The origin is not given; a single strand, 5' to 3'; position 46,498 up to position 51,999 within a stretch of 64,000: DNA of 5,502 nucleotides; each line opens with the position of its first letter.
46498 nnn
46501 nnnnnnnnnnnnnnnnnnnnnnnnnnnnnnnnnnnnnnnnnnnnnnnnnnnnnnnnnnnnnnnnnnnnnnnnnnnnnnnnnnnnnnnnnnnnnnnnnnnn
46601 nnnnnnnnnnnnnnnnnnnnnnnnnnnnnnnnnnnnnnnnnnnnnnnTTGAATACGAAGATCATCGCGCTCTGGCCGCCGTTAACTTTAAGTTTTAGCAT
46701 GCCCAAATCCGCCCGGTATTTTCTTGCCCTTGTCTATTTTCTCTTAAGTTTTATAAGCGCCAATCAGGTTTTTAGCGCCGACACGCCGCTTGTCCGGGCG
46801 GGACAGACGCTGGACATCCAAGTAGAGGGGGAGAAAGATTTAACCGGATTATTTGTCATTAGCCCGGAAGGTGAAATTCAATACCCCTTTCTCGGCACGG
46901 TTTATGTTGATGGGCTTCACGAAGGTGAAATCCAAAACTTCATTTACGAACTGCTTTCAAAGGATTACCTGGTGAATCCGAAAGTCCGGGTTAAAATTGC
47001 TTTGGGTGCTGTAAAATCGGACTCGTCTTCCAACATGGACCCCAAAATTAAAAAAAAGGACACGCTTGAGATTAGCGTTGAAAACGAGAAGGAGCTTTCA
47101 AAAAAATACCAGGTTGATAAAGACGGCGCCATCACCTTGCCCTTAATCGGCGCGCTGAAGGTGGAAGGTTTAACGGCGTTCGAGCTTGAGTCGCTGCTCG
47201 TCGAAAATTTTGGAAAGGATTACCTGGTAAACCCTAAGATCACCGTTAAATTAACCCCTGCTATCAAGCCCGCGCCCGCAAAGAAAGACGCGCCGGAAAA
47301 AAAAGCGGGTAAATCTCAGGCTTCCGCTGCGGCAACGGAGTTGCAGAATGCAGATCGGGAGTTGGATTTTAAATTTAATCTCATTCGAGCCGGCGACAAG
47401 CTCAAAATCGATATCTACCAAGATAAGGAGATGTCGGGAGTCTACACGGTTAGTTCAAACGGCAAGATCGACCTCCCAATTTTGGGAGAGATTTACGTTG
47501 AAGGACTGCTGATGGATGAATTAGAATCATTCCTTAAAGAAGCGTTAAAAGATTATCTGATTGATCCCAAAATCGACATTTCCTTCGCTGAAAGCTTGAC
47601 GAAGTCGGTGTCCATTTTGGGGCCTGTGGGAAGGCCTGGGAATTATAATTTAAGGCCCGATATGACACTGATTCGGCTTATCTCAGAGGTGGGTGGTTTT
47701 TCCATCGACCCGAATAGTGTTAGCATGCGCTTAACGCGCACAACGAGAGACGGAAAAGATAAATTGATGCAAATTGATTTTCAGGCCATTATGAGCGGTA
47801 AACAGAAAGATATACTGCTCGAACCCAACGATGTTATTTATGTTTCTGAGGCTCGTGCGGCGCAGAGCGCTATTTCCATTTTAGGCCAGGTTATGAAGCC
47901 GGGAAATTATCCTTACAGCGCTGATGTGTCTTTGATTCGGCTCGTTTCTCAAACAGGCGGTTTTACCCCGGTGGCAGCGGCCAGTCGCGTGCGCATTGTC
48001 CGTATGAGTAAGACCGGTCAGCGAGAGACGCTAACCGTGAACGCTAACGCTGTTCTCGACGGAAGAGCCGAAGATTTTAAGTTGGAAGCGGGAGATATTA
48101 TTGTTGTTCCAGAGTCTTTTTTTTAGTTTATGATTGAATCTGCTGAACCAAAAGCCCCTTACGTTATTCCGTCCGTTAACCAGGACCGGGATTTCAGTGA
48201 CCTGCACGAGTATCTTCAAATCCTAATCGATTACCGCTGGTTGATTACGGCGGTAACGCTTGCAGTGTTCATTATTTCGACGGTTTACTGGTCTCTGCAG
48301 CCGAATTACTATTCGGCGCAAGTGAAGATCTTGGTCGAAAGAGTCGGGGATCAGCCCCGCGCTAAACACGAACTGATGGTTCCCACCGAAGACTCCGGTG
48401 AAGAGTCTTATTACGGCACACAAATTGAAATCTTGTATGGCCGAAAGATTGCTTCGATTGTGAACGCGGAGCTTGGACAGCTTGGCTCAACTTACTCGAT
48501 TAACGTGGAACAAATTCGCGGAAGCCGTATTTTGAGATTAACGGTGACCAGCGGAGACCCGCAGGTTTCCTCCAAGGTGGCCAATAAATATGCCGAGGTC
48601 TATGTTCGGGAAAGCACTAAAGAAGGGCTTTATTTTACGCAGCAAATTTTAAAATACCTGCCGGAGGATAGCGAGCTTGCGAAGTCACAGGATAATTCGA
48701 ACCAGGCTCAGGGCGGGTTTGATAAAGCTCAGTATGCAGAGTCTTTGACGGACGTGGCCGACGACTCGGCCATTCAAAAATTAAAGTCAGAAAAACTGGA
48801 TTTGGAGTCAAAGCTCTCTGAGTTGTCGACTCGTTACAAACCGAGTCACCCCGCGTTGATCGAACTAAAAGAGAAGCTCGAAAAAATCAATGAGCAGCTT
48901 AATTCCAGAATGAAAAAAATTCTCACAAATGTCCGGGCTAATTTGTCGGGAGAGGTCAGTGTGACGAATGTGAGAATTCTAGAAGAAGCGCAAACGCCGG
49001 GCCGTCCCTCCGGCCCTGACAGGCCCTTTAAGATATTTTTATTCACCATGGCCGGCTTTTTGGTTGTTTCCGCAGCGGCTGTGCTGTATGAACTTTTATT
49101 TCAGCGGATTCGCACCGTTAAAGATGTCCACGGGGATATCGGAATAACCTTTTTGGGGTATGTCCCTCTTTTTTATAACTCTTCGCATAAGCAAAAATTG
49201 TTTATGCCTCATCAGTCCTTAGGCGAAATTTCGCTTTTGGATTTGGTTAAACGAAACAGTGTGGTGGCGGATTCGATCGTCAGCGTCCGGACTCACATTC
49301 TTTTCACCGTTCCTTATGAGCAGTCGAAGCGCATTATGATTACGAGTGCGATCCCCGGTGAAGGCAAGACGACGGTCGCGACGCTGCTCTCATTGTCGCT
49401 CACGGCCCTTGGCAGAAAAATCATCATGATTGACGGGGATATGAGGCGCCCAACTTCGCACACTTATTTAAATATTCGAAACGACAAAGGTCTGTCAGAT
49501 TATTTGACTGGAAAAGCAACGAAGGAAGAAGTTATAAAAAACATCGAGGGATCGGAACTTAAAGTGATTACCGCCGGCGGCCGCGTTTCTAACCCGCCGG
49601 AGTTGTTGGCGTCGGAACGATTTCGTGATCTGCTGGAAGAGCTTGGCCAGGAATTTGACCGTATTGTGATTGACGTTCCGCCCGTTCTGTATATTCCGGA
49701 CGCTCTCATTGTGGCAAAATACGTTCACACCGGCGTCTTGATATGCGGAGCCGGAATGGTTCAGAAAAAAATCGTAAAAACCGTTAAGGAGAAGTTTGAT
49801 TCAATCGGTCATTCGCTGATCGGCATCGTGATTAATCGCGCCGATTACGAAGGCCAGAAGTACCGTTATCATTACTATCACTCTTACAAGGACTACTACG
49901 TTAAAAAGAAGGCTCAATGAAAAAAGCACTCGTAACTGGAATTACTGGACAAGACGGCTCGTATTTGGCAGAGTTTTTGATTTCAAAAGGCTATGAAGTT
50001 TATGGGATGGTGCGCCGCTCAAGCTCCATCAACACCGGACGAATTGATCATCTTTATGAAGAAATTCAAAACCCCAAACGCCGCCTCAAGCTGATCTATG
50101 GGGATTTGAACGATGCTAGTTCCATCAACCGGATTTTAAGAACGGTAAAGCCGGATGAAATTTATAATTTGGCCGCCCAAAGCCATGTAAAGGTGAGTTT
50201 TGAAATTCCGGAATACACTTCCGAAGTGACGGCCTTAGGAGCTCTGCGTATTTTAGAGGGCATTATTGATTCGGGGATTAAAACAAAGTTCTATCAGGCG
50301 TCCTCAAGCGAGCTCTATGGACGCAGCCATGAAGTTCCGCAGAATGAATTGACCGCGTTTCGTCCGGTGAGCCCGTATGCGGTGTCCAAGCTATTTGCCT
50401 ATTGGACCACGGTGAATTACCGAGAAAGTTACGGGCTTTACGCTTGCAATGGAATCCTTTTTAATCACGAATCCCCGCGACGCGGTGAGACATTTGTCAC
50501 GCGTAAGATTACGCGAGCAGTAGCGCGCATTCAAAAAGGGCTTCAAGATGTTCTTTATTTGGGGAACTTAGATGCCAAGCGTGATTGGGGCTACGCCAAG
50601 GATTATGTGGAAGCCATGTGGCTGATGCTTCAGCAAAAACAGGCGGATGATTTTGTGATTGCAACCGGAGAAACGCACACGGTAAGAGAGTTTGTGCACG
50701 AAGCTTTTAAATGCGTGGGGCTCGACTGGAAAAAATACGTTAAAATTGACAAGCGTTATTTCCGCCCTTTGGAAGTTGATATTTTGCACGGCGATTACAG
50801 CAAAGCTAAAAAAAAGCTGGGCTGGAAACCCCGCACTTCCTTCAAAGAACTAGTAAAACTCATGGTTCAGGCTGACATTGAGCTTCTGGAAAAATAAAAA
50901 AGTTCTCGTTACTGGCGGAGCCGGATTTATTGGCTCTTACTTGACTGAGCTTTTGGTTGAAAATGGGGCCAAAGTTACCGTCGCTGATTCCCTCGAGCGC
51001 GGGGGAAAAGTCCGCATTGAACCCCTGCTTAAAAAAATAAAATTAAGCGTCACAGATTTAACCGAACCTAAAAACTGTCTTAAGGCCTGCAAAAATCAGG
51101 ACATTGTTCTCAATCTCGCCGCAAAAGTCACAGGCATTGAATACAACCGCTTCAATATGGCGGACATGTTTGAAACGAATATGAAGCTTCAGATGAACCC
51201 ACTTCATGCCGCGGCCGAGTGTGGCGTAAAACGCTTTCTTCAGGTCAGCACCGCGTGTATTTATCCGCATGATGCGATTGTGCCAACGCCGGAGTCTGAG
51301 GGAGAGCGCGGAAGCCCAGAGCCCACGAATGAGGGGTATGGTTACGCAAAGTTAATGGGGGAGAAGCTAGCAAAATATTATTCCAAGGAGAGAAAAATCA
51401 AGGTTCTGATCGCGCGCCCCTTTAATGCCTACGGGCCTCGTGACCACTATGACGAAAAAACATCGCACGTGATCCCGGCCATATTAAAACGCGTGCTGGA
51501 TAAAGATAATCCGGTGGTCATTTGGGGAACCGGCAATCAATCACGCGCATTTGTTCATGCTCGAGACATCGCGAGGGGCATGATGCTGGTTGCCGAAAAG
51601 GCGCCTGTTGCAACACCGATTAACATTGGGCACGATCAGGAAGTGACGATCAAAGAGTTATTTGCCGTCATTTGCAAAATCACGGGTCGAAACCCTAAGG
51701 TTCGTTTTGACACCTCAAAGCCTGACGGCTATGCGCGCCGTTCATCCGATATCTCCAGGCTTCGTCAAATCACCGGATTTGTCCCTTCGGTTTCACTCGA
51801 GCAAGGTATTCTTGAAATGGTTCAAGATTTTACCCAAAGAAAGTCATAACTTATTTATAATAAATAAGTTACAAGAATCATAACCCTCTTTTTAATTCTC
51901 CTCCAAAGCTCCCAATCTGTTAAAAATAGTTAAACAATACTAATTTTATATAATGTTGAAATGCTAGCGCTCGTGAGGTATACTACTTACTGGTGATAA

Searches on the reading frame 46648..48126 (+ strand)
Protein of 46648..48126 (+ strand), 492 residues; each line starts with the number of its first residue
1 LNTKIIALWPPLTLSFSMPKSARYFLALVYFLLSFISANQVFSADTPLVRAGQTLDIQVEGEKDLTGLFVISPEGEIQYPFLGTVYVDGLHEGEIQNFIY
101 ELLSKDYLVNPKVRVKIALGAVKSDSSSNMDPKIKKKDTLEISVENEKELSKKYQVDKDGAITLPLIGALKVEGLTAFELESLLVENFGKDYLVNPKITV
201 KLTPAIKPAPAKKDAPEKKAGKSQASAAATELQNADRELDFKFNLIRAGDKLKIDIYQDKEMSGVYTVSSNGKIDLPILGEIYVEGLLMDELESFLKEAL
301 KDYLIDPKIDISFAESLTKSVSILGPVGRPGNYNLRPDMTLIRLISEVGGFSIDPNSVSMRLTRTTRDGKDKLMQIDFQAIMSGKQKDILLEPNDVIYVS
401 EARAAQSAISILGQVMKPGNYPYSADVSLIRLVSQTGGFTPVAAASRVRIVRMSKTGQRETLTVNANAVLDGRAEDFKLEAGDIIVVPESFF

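Call 24: search_protein_families(library=pfam, proteins=[window:46648-48126:+], max_evalue=0.001)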
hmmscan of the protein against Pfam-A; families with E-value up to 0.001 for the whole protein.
window:46648-48126:+ (492 aa): 3 families
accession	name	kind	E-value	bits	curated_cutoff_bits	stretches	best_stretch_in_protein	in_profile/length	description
PF02563.21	Poly_export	-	9.9e-54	179.9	28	3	130-202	5-76/77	Polysaccharide biosynthesis/export protein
PF10531.15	SLBB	-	5.3e-20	71.4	27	2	321-375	2-53/55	SLBB domain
PF22461.2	SLBB_2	-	5.9e-19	68.4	27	2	409-487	3-79/79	SLBB domain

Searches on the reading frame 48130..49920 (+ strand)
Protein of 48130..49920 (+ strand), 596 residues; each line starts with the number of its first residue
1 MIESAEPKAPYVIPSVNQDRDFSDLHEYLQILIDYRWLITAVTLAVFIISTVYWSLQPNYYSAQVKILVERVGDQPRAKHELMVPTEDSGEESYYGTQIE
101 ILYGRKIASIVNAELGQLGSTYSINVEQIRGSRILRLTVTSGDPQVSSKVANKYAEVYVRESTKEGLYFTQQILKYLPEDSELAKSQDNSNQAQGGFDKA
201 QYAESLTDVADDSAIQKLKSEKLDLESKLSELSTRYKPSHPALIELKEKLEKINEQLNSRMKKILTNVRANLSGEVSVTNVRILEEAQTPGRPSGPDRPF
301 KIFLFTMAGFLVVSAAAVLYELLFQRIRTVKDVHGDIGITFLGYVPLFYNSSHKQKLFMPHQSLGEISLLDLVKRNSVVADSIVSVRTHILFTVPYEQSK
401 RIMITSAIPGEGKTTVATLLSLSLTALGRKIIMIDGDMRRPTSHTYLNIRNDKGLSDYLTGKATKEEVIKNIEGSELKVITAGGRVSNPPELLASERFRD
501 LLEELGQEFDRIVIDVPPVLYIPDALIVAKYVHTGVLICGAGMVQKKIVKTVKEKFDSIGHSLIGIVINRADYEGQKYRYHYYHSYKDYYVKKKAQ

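Call 24: search_protein_families(library=pfam, proteins=[window:48130-49920:+], max_evalue=0.001)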
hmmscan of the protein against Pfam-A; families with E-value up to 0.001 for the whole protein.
window:48130-49920:+ (596 aa): 6 families
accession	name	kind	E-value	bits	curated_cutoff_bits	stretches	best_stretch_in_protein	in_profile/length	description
PF13614.12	AAA_31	-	6.8e-14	52.6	27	1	400-531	2-142/177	AAA domain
PF01656.29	CbiA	-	6.3e-10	39.5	25.4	1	402-576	1-90/125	CobQ/CobB/MinD/ParA nucleotide binding domain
PF02706.20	Wzz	-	2.4e-08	34.6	25.5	1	24-111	4-87/91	Chain length determinant protein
PF10609.15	ParA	-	2.3e-07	30.9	27.1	1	400-577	4-181/246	NUBPL iron-transfer P-loop NTPase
PF09140.17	MipZ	-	3.4e-06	27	20.7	1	402-517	3-108/262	ATPase MipZ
PF13807.11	GNVR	-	0.0002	21.6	27.7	1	272-318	32-78/82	G-rich domain on putative tyrosine kinase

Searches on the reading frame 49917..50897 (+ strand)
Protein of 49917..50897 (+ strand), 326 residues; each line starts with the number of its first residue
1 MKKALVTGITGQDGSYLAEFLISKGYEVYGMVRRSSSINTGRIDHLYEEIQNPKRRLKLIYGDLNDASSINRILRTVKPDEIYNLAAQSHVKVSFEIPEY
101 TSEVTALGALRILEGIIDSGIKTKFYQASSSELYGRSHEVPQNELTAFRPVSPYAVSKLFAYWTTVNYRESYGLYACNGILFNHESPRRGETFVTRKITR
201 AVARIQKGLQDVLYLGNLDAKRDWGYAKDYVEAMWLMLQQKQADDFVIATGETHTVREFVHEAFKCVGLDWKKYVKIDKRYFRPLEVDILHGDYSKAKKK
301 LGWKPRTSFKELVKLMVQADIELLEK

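Call 79: search_protein_families(library=pfam, proteins=[window:49917-50897:+], max_evalue=0.0001)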
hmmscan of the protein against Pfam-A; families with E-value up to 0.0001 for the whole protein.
window:49917-50897:+ (326 aa): 4 families
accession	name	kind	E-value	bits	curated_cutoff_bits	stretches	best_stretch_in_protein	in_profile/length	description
PF16363.11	GDP_Man_Dehyd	-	2.3e-143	478.1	27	1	5-316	1-332/332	GDP-mannose 4,6 dehydratase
PF01370.27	Epimerase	-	1.4e-74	250.9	20.9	1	4-248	1-239/240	NAD dependent epimerase/dehydratase family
PF02719.21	Polysacc_synt_2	-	5.7e-06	26.2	20.2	1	5-123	2-122/293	Polysaccharide biosynthesis protein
PF04321.23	RmlD_sub_bind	-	8.9e-06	25.4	27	1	3-159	2-130/287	RmlD substrate binding domain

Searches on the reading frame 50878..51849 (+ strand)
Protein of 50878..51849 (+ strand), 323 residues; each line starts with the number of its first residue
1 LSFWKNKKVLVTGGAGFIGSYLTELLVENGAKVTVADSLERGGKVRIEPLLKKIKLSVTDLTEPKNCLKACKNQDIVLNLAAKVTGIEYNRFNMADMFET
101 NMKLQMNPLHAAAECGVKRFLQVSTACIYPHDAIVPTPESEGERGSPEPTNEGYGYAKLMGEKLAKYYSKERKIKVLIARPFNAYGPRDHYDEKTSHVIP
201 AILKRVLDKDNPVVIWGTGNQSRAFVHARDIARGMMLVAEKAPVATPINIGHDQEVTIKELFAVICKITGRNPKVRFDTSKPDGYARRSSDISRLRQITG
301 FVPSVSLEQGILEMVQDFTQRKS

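Call 79: search_protein_families(library=pfam, proteins=[window:50878-51849:+], max_evalue=0.0001)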
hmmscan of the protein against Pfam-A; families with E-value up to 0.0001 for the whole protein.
window:50878-51849:+ (323 aa): 8 families
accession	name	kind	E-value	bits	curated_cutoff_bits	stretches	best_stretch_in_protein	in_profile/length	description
PF01370.27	Epimerase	-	1.7e-60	204.9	20.9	1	9-251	1-240/240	NAD dependent epimerase/dehydratase family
PF16363.11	GDP_Man_Dehyd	-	3.3e-36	125.8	27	1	10-314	1-332/332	GDP-mannose 4,6 dehydratase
PF07993.18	NAD_binding_4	-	6.7e-14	52.1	20.1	1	11-183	1-206/258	Male sterility protein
PF01073.25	3Beta_HSD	-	3.5e-12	46.4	22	1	10-237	1-227/280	3-beta hydroxysteroid dehydrogenase/isomerase family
PF13460.12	NAD_binding_10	-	1.9e-08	34.8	27.2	1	13-130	1-103/184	NAD(P)H-binding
PF02719.21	Polysacc_synt_2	-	3.4e-08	33.5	20.2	1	9-125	1-128/293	Polysaccharide biosynthesis protein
PF04321.23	RmlD_sub_bind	-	1.5e-07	31.2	27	1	8-187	2-154/287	RmlD substrate binding domain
PF03435.24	Sacchrp_dh_NADP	-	9.2e-05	23.2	25.1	0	14-84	5-79/129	Saccharopine dehydrogenase NADP binding domain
